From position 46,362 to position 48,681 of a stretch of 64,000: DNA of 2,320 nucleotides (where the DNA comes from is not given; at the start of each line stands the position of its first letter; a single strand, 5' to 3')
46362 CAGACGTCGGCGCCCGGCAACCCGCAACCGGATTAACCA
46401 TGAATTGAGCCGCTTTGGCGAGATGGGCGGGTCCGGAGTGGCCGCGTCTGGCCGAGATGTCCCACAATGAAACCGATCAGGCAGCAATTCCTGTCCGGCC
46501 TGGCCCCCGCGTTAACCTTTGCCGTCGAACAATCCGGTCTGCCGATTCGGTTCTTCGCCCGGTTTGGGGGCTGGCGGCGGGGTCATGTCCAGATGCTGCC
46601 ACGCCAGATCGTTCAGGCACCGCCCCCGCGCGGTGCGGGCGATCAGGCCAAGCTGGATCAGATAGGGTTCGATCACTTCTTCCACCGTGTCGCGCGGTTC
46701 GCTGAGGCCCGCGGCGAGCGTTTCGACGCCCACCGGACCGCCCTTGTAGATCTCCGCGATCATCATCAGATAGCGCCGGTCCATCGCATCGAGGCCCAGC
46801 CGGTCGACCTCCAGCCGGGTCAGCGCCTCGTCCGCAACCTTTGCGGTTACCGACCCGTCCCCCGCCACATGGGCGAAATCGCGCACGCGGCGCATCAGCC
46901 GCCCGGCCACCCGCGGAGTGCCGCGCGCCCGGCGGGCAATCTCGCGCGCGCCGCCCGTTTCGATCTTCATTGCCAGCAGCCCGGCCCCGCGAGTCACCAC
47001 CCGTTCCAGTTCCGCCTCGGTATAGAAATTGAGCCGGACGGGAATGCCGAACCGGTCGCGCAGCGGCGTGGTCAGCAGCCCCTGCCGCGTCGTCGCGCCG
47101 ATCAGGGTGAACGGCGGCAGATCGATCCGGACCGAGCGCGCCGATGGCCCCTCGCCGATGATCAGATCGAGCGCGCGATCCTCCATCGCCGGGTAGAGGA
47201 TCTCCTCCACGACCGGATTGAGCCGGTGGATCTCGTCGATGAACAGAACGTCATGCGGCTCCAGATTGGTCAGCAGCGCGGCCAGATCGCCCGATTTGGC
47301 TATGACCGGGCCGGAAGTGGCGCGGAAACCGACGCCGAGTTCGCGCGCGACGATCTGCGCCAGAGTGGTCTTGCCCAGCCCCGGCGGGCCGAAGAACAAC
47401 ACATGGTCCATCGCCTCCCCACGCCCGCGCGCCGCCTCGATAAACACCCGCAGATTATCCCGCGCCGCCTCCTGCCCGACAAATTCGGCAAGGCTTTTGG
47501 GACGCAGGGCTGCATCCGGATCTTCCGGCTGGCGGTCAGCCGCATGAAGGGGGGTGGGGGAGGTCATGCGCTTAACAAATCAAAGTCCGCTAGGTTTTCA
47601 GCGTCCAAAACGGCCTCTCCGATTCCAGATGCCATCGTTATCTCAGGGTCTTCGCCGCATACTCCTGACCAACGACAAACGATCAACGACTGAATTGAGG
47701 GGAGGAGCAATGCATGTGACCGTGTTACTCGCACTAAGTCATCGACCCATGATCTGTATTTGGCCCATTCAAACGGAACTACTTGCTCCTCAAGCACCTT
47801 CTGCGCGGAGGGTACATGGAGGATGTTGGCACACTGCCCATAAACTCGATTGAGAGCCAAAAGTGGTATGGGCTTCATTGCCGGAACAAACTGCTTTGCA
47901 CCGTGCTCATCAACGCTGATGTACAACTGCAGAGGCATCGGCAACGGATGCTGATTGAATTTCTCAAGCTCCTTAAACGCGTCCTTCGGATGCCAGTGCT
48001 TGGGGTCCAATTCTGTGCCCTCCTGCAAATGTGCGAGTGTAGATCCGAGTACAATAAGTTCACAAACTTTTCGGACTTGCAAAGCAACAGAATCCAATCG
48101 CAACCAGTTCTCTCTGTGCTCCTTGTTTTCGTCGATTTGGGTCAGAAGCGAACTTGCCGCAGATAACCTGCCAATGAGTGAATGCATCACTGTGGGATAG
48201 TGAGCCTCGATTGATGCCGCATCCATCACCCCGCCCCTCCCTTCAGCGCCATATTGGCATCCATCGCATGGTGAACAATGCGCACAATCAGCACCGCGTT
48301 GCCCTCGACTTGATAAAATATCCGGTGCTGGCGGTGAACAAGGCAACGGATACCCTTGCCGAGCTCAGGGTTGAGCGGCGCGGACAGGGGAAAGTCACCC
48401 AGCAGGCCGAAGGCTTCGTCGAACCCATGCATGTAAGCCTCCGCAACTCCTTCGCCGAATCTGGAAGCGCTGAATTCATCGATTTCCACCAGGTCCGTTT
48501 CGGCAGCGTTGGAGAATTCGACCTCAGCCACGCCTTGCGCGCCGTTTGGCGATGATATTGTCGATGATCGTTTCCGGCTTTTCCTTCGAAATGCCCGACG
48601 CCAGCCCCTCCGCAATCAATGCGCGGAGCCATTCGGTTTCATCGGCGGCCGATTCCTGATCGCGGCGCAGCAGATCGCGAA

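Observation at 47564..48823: Low-GC three-gene cassette (parD-parE-orfX) wedged inside the ruvA-ruvB operon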

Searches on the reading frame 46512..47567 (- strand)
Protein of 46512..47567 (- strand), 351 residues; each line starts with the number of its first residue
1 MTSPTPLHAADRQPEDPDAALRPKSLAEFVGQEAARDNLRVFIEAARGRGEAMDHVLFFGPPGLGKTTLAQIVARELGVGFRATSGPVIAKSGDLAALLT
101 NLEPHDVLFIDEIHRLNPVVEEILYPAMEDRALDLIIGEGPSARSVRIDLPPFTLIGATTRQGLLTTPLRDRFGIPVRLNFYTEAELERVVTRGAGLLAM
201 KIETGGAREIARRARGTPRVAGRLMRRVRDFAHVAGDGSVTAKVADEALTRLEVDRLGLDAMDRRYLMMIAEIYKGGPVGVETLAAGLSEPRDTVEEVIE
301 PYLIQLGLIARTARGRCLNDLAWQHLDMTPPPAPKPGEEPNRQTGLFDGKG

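Call 4: search_protein_families(library=pfam, proteins=[window:46512-47567:-], max_evalue=0.1)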
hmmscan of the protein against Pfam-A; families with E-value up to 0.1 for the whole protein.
window:46512-47567:- (351 aa): 25 families
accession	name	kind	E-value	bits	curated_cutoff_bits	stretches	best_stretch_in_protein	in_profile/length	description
PF05496.18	RuvB_N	-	4.9e-79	264.1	27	1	21-179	1-159/159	Holliday junction DNA helicase RuvB P-loop domain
PF17864.7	AAA_lid_4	-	6.9e-30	103.1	27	1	182-255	1-74/74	RuvB AAA lid domain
PF05491.19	RuvB_C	-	2.7e-25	88.5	24.7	1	257-326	2-71/72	RuvB C-terminal winged helix domain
PF00004.35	AAA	-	2.7e-19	70.4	21.2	1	56-177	1-127/131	ATPase family associated with various cellular activities (AAA)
PF07728.20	AAA_5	-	2.6e-09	37.6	22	1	55-173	1-139/139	AAA domain (dynein-related subfamily)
PF06068.19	TIP49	-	3.7e-06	26.8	23.8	1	27-82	24-81/347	TIP49 P-loop domain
PF01078.27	Mg_chelatase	-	3.3e-05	23.8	20.3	1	26-73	2-42/207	Magnesium chelatase, subunit ChlI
PF13191.12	AAA_16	-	4.6e-05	24.4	32.6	1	28-77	1-48/167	AAA ATPase domain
PF13401.12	AAA_22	-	0.00062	20.5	27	0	56-78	8-30/130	AAA domain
PF07726.17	AAA_3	-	0.00074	19.8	27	0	55-82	1-28/131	ATPase family associated with various cellular activities (AAA)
PF07724.20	AAA_2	-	0.00076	20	27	0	103-132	74-103/166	AAA domain (Cdc48 subfamily)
PF13173.12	AAA_14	-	0.0037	17.7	27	1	56-136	5-94/129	AAA domain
PF13238.12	AAA_18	-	0.0039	18.1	29.4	1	56-84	1-29/128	AAA domain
PF13207.12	AAA_17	-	0.0081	16.9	27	1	59-81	1-23/136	AAA domain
PF20720.3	nSTAND3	-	0.0089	16.2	27.2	1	54-78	18-42/155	Novel STAND NTPase 3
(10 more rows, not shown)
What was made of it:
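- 46512..47567 (-): ruvB (351 aa), intact. Its conserved start context ATG-ACx supplies the TGA that ends whatever ORF lies upstream in the right frame. Pfam RuvB_N, AAA_lid_4 and RuvB_C (call 4).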

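Call 14: find_related_loci(query=window:46512-47567:-, collection=genome_contigs, flank=5000)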
Query window:46512-47567:- (351 aa) in genome_contigs; peptide patterns used: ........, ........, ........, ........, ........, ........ (x = any residue, [..] = any of these).
600 stretches matched a pattern (row limit reached: there are more); 599 encode a relative of the query (tblastn E <= 1e-3); the best 80 are kept; 80 distinct loci.
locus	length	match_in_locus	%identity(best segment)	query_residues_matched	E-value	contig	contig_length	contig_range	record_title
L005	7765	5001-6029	85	1-350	0e+0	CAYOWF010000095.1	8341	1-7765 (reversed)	MAG TPA_asm: uncultured Qipengyuania sp. isolate SRP321284_co1_67 genome assembly, contig: NODE_11707_length_8341_cov_15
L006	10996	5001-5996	83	12-351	5e-180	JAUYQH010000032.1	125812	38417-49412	MAG: Novosphingobium sp. isolate C4_metabat.bin.98 C4_k141_276296, whole genome shotgun sequence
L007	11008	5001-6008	81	5-348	2e-178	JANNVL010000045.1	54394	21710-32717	MAG: Sphingomonadales bacterium isolate VAR_34_metabat_50 VAR_34_k141_1278480, whole genome shotgun sequence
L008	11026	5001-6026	79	6-350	4e-177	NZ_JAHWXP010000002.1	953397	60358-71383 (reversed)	Alteriqipengyuania abyssalis strain NZ-12B 2, whole genome shotgun sequence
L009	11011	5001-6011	81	1-337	1e-174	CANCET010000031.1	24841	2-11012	MAG: Sphingomonadaceae bacterium isolate JR-DAM-100519-65 genome assembly, contig: JR-DAM-100519-C2756, whole genome sho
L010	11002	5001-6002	79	7-348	1e-174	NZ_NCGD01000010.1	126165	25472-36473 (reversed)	MAG: Sphingomonas sp. 28-63-12 04302015_28_scaffold_95, whole genome shotgun sequence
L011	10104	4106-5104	78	9-350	2e-171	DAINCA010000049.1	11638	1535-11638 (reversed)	MAG TPA_asm: Allosphingosinicella sp. isolate CTOTU27644 NODE_1804_length_11638_cov_6.255461, whole genome shotgun seque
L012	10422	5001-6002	78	1-348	7e-170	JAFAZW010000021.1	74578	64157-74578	MAG: Alphaproteobacteria bacterium isolate CP_BM_RX_R9_15 BM_RX_R9_k147_2171482, whole genome shotgun sequence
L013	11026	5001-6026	77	1-351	2e-169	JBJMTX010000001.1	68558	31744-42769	MAG: Allosphingosinicella sp. isolate H1_18_all_fractions_metab_conc_62_68_16 k255_246093, whole genome shotgun sequence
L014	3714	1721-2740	79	1-348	1e-174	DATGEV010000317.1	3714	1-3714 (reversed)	MAG TPA_asm: Sphingomonas sp. isolate SMAG_U9711 k141_102313, whole genome shotgun sequence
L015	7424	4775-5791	75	2-348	7e-168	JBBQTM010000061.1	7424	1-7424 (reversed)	MAG: Sphingomonadales bacterium isolate Co_metawrap_1838 Cmw_1838_k141_18379058_length_7424_cov_7.8976, whole genome sho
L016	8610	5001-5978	76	3-331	9e-158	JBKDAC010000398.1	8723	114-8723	MAG: Sandaracinobacter sp. isolate samp_2079_VAMB_511 samp_2079_326656, whole genome shotgun sequence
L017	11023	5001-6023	79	1-349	2e-178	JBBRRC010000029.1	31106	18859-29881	MAG: Sphingomonadales bacterium isolate metawrap_la1_94 W_la1_94_k141_364951L_31106_cov_41.4784, whole genome shotgun se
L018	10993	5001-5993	73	1-331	2e-155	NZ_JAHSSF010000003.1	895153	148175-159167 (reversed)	Nitratireductor rhodophyticola strain L1-7-SE L1-7-SE_3, whole genome shotgun sequence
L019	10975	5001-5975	75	7-331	5e-155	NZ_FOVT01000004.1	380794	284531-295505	Mesorhizobium sp. NFR06, whole genome shotgun sequence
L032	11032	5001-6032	69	1-350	3e-151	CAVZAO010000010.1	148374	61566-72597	MAG: uncultured proteobacterium isolate MFD02416.bin.1.149 genome assembly, contig: contig_58802, whole genome shotgun s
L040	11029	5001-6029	69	1-348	2e-149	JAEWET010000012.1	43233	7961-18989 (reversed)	MAG: Proteobacteria bacterium isolate OH_PBlB_155 k127_1275692, whole genome shotgun sequence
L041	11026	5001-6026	68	1-349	2e-149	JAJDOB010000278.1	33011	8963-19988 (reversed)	MAG: Rhodobacter sp. isolate MASabin.1 k141_2560220, whole genome shotgun sequence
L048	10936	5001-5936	75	20-331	4e-148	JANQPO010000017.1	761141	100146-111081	MAG: Tepidamorphaceae bacterium isolate IP29b_bin.167 k99_2816437, whole genome shotgun sequence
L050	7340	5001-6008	70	1-336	2e-147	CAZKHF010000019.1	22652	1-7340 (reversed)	MAG TPA_asm: uncultured Bradyrhizobium sp. isolate binchicken_co3_121 genome assembly, contig: NODE_7185_length_22652_co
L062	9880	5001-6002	68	11-349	4e-146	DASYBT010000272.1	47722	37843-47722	MAG TPA_asm: Rhizomicrobium sp. isolate SMAG_U4914 k141_1007346, whole genome shotgun sequence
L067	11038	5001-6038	66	1-351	2e-145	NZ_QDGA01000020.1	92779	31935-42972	Microvirga calopogonii strain CCBAU 65841 65841_scaffold20, whole genome shotgun sequence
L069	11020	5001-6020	69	1-332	7e-145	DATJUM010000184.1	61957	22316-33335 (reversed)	MAG TPA_asm: Rhizomicrobium sp. isolate SMAG_U15046 k141_3967323, whole genome shotgun sequence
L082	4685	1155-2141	70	4-331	7e-145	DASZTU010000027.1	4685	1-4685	MAG TPA_asm: Devosiaceae bacterium isolate SMAG_U6084 k141_964331, whole genome shotgun sequence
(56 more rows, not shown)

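Call 22: search_protein_families(library=pfam, proteins=[L040:4337-4609:+, L040:4606-5004:+, L050:3844-4056:+, L050:4053-4436:+, L069:4355-4600:+, L069:4600-5004:+, L082:487-774:+, L082:722-1159:+, L007:4098-4319:+, L007:4319-4597:+], max_evalue=0.01)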
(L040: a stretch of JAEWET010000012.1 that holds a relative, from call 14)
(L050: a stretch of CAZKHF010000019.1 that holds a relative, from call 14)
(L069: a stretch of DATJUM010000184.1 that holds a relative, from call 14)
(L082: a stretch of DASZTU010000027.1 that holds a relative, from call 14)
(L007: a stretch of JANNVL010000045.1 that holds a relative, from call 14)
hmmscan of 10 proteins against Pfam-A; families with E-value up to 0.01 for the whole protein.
L040:4337-4609:+ (90 aa): 2 families
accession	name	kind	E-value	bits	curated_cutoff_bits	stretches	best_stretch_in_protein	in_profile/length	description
PF04014.23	MazE_antitoxin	-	2.2e-09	37.6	24.7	1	5-47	2-45/48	Antidote-toxin recognition MazE, bacterial antitoxin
PF15937.10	PrlF_antitoxin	-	4.1e-06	27.3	32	1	4-47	1-44/99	prlF antitoxin for toxin YhaV_toxin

L040:4606-5004:+ (132 aa): 2 families
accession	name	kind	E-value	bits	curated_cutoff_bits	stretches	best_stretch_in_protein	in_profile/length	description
PF01850.27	PIN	-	2.6e-08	34.9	23.6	1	4-122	3-115/120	PIN domain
PF13470.12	PIN_3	-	0.0017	19.6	27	1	4-117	4-112/115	PIN domain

L050:3844-4056:+ (70 aa): 1 family
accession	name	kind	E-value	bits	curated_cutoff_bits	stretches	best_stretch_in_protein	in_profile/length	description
PF04014.23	MazE_antitoxin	-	1.1e-09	38.5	24.7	1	6-48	3-46/48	Antidote-toxin recognition MazE, bacterial antitoxin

L050:4053-4436:+ (127 aa): 1 family
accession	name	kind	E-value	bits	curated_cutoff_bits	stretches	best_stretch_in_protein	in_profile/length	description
PF01850.27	PIN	-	2.7e-22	80.1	23.6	1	4-117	2-118/120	PIN domain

L069:4355-4600:+ (81 aa): 1 family
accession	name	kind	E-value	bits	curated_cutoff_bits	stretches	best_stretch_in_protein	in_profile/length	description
PF02604.26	PhdYeFM_antitox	-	6.7e-09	35.8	29.8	1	3-37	2-38/74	Antitoxin Phd_YefM, type II toxin-antitoxin system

L069:4600-5004:+ (134 aa): 1 family
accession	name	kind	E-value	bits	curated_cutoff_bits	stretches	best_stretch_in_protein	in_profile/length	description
PF01850.27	PIN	-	9e-14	52.6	23.6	1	3-124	2-118/120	PIN domain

L082:487-774:+ (95 aa): 2 families
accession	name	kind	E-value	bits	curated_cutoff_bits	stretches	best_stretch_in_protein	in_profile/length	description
PF04014.23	MazE_antitoxin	-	1e-11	45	24.7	1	4-47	2-46/48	Antidote-toxin recognition MazE, bacterial antitoxin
PF15937.10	PrlF_antitoxin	-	4.2e-05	24.1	32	1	4-41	2-40/99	prlF antitoxin for toxin YhaV_toxin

L082:722-1159:+ (145 aa): 1 family
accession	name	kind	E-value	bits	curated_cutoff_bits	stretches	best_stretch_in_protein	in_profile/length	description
PF01850.27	PIN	-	2.5e-08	35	23.6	1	15-130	3-113/120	PIN domain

L007:4098-4319:+ (73 aa): 1 family
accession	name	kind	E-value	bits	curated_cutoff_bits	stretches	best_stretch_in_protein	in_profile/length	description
PF17375.8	DUF5397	-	3.3e-09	36.8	26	1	17-71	8-62/64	Family of unknown function (DUF5397)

L007:4319-4597:+ (92 aa): 1 family
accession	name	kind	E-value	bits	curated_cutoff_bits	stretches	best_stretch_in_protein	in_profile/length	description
PF09827.14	CRISPR_Cas2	-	0.00048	20.7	23.8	1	4-60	5-49/74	CRISPR associated protein Cas2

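Call 23: search_protein_families(library=pfam, proteins=[L008:4591-4971:-, L008:4005-4556:+, L005:3884-4282:+, L032:4579-5004:+, L041:4018-5004:+, L048:4405-4950:+, L015:2140-2679:+, L015:3442-4599:-, L067:4480-4914:+, L007:4516-4998:+], max_evalue=0.01)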
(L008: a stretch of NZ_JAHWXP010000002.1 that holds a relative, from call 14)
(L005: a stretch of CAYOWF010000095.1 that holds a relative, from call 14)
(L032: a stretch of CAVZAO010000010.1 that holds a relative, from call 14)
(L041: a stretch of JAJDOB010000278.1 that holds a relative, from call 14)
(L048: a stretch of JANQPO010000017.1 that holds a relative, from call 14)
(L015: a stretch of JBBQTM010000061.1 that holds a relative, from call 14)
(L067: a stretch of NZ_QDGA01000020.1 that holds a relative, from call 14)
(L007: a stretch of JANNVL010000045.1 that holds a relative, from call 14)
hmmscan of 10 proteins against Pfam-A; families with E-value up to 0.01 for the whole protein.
L008:4591-4971:- (126 aa): 1 family
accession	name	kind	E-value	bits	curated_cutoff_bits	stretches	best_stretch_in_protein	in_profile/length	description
PF01541.30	GIY-YIG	-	8.3e-15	55.3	22.6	1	22-96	2-78/78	GIY-YIG catalytic domain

L008:4005-4556:+ (183 aa): 1 family
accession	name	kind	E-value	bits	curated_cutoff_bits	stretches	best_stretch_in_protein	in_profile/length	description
PF02635.20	DsrE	-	9.5e-14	52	22.7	1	59-180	4-113/116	DsrE/DsrF-like family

L005:3884-4282:+ (132 aa): 2 families
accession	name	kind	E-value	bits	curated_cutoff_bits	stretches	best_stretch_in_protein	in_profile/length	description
PF04828.22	GFA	-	3.5e-29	101.6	24.3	1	4-114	2-113/115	Glutathione-dependent formaldehyde-activating enzyme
PF13240.11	Zn_Ribbon_1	-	0.0066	16.7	25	0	68-81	9-22/23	zinc-ribbon domain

L032:4579-5004:+ (141 aa): 2 families
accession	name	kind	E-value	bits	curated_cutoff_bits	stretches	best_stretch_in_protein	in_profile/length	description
PF00383.29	dCMP_cyt_deam_1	-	2.9e-11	43.6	25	1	7-114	3-99/102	Cytidine and deoxycytidylate deaminase zinc-binding region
PF14421.12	LmjF365940-deam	-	0.0013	19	27.1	0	39-69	59-89/218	LmjF365940 subfamily CDD/CDA-like deaminase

L041:4018-5004:+ (328 aa): 1 family
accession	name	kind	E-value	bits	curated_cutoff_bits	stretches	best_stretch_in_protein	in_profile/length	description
PF01541.30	GIY-YIG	-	3.4e-05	24.5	22.6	1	242-293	3-51/78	GIY-YIG catalytic domain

L048:4405-4950:+ (181 aa): 1 family
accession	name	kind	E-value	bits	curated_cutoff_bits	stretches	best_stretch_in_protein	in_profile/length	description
PF06814.19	GOST_TM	-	0.0029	17.7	25.2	1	17-90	8-81/246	GOST, seven transmembrane domain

L015:2140-2679:+ (179 aa): 0 families

L015:3442-4599:- (385 aa): 1 family
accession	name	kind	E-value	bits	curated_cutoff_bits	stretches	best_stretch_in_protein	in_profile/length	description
PF01244.27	Peptidase_M19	-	1.8e-69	234.8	26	1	74-381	40-319/319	Membrane dipeptidase (Peptidase family M19)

L067:4480-4914:+ (144 aa): 2 families
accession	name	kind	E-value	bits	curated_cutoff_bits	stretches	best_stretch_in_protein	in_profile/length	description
PF02687.27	FtsX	-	0.0056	17.2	25.5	1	71-136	50-116/120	FtsX-like permease C-terminal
PF01032.23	FecCD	-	0.007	15.9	26.5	1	43-135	100-199/311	FecCD transport family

L007:4516-4998:+ (160 aa): 0 families
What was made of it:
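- Other cargo includes GIY-YIG, DsrE, GFA and deaminase genes (call 23).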

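Call 90: search_protein_families(library=pfam, proteins=[L062:4558-4965:+, L010:4408-4980:+, L017:4371-4967:+, L012:4499-4822:+], max_evalue=0.01)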
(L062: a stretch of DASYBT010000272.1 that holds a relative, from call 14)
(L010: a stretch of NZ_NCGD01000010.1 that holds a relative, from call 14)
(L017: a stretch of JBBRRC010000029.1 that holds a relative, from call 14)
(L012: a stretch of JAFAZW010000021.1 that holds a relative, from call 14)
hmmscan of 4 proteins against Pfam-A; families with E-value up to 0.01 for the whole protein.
L062:4558-4965:+ (135 aa): 1 family
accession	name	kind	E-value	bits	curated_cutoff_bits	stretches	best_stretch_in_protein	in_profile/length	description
PF01850.27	PIN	-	2.7e-10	41.3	23.6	1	4-121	2-114/120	PIN domain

L010:4408-4980:+ (190 aa): 1 family
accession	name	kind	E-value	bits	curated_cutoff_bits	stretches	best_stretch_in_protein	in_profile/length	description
PF02635.20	DsrE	-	4.6e-13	49.8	22.7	1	75-186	17-112/116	DsrE/DsrF-like family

L017:4371-4967:+ (198 aa): 1 family
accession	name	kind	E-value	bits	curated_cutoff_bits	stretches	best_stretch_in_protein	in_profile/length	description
PF11776.13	RcnB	-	9.6e-11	41.9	25.9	1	144-191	4-51/51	Nickel/cobalt transporter regulator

L012:4499-4822:+ (107 aa): 2 families
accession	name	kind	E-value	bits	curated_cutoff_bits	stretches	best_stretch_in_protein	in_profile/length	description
PF13248.11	Zn_ribbon_3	-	0.00017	21.4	27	0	94-105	2-13/26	zinc-ribbon domain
PF12773.13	DZR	-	0.0091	16.6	27.3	0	63-106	15-36/45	Double zinc ribbon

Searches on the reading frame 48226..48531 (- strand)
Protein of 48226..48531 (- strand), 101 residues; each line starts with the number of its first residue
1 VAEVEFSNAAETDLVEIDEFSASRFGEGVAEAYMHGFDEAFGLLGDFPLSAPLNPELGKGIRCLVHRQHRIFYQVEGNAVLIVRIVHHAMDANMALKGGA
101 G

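Call 4: search_protein_families(library=pfam, proteins=[window:48226-48531:-], max_evalue=0.1)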
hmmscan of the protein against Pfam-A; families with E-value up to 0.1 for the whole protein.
window:48226-48531:- (101 aa): 1 family
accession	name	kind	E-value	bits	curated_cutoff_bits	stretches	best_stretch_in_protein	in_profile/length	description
PF05016.21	ParE_toxin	-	5e-16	59.5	23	1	4-91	1-88/89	ParE toxin of type II toxin-antitoxin system, parDE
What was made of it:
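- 48226..48531 (-): parE, a ParE/RelE-fold toxin of 101 aa with a GTG start. The Pfam domain ends at residue 91. The last 7 codons (ALKGGAG*, within 48226-48252) are a diverged copy of the ruvA tail. Pfam PF05016 5e-16, profile positions 1-88 of 89 (call 4).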

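Call 5: search_protein_families(library=ncbifam, proteins=[window:48226-48531:-], max_evalue=0.1)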
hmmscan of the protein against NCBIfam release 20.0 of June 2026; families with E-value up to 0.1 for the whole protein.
window:48226-48531:- (101 aa): 1 family
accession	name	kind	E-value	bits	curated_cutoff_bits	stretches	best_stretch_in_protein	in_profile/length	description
TIGR02116.1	toxin_Txe_YoeB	equivalog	0.023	14.9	51.8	1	65-88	56-79/80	Txe/YoeB family addiction module toxin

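Call 6: search_protein_families(library=padloc, proteins=[window:48226-48531:-], max_evalue=0.1)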
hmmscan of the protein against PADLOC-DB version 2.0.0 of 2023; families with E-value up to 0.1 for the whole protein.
window:48226-48531:- (101 aa): 0 families

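Call 83: search_dna_similar(query=window:48226-48531:-, collection=plasmids, mode=protein, max_evalue=1e-10, max_rows=12)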
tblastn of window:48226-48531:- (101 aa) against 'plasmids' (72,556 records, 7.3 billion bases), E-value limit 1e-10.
No match.

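Call 84: search_dna_similar(query=window:48226-48531:-, collection=plasmids, mode=protein, max_evalue=0.0001, max_rows=12)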
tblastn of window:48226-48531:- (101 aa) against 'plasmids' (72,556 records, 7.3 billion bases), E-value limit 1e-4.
Records with a match: 96; places in all: 102; records where one place covers at least 80% of the query: 92.
Best place of each record, by identity: <60% 96.
By first word of the organism name: Vibrio 21; Sinorhizobium 17; Dinoroseobacter 6; Methylobacterium 4; Agrobacterium 4; Leisingera 4; Bartonella 4; Salmonella 4; Photobacterium 3; Burkholderia 2; and 22 more.
By predicted mobility (MOB-suite, as given by PLSDB): non-mobilizable 51; conjugative 36; mobilizable 9.
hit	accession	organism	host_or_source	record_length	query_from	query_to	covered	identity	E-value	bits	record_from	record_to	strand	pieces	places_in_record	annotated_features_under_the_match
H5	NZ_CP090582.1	Methylobacterium radiotolerans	Pure isolate,Urban soil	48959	1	98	97%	37.1%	5e-7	53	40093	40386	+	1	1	type II toxin-antitoxin system RelE/ParE family toxin | type II toxin-antitoxin system ParD family antitoxin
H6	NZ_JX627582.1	Methylobacterium oryzae CBMB20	-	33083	1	98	97%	37.1%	2e-6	51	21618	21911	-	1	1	type II toxin-antitoxin system RelE/ParE family toxin | type II toxin-antitoxin system ParD family antitoxin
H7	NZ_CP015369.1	Methylobacterium phyllosphaerae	cell culture,leaf tissues of rice in ...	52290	1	98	97%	37.1%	2e-6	51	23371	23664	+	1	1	type II toxin-antitoxin system RelE/ParE family toxin | type II toxin-antitoxin system ParD family antitoxin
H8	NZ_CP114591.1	Salinivibrio kushneri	-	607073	1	96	95%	36.5%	2e-9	60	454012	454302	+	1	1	type II toxin-antitoxin system RelE/ParE family toxin | type II toxin-antitoxin system ParD family antitoxin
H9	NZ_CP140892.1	Sinorhizobium medicae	Medicago lupulina,whole organism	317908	4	91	87%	38.2%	1e-7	54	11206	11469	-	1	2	type II toxin-antitoxin system RelE/ParE family toxin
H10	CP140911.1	Sinorhizobium medicae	Medicago lupulina,whole organism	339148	4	91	87%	38.2%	1e-7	54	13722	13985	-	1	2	type II toxin-antitoxin system RelE/ParE family toxin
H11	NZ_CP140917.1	Sinorhizobium medicae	Medicago lupulina,whole organism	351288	4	91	87%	38.2%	1e-7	54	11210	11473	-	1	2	type II toxin-antitoxin system RelE/ParE family toxin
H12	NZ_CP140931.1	Sinorhizobium medicae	Medicago lupulina,whole organism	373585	4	91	87%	38.2%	1e-7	54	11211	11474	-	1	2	type II toxin-antitoxin system RelE/ParE family toxin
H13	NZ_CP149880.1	Sinorhizobium medicae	Medicago sativa,Cell Culture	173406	4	91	87%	38.2%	2e-7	54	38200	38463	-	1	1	type II toxin-antitoxin system RelE/ParE family toxin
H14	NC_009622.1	Sinorhizobium medicae WSM419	-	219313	4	91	87%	38.2%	2e-7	54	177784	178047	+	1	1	type II toxin-antitoxin system RelE/ParE family toxin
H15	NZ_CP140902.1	Sinorhizobium medicae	Medicago lupulina,whole organism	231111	4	91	87%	38.2%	2e-7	54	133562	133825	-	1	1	type II toxin-antitoxin system RelE/ParE family toxin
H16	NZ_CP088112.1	Sinorhizobium medicae WSM1115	cell culture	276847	4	91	87%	38.2%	2e-7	54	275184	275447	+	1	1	type II toxin-antitoxin system RelE/ParE family toxin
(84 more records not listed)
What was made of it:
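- Closest known: ParD-ParE type II toxin-antitoxin systems. Same: Homologues of up to 38% identity are annotated as ParE/ParD on alphaproteobacterial and Vibrio plasmids (call 84).
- Tried and rejected: Plasmid origin of ParE: only distant plasmid homologues, at most 38% identical (calls 83, 84).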
